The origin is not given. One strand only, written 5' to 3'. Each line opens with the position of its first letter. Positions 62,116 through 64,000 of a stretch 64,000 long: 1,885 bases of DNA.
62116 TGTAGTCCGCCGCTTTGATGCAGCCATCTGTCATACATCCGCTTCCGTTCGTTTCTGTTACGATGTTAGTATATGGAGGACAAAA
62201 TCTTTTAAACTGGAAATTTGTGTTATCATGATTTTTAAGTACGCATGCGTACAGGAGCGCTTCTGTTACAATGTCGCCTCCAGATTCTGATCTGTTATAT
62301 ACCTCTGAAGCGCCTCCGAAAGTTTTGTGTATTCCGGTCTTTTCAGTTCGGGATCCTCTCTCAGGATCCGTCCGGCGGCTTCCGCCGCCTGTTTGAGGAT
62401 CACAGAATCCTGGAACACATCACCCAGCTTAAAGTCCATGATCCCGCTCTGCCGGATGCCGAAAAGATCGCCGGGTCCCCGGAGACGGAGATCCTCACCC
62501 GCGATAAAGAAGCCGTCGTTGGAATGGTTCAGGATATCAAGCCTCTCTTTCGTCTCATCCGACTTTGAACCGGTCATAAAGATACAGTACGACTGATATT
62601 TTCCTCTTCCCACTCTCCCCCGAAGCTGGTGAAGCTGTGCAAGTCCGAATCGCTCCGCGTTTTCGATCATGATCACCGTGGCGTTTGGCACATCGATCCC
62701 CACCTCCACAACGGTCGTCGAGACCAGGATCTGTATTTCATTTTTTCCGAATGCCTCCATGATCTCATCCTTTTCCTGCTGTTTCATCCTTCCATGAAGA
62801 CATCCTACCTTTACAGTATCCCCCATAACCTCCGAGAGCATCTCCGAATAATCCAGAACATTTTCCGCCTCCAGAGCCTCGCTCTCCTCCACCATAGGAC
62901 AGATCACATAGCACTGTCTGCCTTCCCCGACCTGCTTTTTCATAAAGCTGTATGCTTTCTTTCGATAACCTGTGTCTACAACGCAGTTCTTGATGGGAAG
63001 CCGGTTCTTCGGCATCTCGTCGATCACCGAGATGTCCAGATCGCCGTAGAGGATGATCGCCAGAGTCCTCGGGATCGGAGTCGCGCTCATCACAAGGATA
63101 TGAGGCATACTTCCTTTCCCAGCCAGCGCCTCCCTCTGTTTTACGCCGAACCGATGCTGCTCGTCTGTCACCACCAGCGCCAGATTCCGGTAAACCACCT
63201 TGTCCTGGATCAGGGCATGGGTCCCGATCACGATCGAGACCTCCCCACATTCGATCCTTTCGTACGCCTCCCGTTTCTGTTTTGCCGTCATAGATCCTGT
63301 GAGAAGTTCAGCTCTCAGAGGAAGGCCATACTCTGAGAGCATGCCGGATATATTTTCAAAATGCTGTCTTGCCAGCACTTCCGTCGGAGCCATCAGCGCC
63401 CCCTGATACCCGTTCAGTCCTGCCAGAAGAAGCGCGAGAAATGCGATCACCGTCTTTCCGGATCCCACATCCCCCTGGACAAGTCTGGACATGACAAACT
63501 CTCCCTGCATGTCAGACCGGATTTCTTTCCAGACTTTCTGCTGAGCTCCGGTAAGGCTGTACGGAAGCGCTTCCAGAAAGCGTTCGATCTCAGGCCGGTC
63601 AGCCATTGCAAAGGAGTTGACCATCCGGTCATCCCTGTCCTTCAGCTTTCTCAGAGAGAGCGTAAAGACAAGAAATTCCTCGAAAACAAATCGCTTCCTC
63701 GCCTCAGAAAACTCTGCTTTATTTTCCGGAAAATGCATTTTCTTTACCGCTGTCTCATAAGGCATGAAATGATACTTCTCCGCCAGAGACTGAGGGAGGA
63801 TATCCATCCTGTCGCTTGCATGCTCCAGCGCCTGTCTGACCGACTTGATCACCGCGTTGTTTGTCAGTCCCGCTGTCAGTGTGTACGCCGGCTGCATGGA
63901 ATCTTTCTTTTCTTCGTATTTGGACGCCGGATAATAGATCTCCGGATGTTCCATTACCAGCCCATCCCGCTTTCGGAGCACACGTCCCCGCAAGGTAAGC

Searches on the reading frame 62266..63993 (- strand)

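Call 67: search_protein_families(library=pfam, proteins=[window:62266-63993:-], max_evalue=0.00001)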
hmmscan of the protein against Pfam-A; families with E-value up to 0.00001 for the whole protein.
window:62266-63993:- (575 aa): 6 families
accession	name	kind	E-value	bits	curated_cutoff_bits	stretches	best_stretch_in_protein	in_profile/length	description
PF00270.35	DEAD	-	1.6e-25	90.2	26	1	150-311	3-164/167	DEAD/DEAH box helicase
PF00271.37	Helicase_C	-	1.4e-24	86.9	23.5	1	355-464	12-109/110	Helicase conserved C-terminal domain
PF19833.4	RecG_dom3_C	-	5.7e-17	62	26.8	1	492-564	2-75/87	ATP-dependent DNA helicase RecG, domain 3, C-terminal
PF04851.21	ResIII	-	4.9e-07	30.2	22.5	1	148-306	5-162/164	Type III restriction enzyme, res subunit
PF22590.2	Cas3-like_C_2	-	2.3e-06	28.3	27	1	382-464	18-104/106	CRISPR-associated nuclease/helicase Cas3, C-terminal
PF07517.20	SecA_DEAD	-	9.5e-06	25.5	24.6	0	112-245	47-166/290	SecA DEAD-like domain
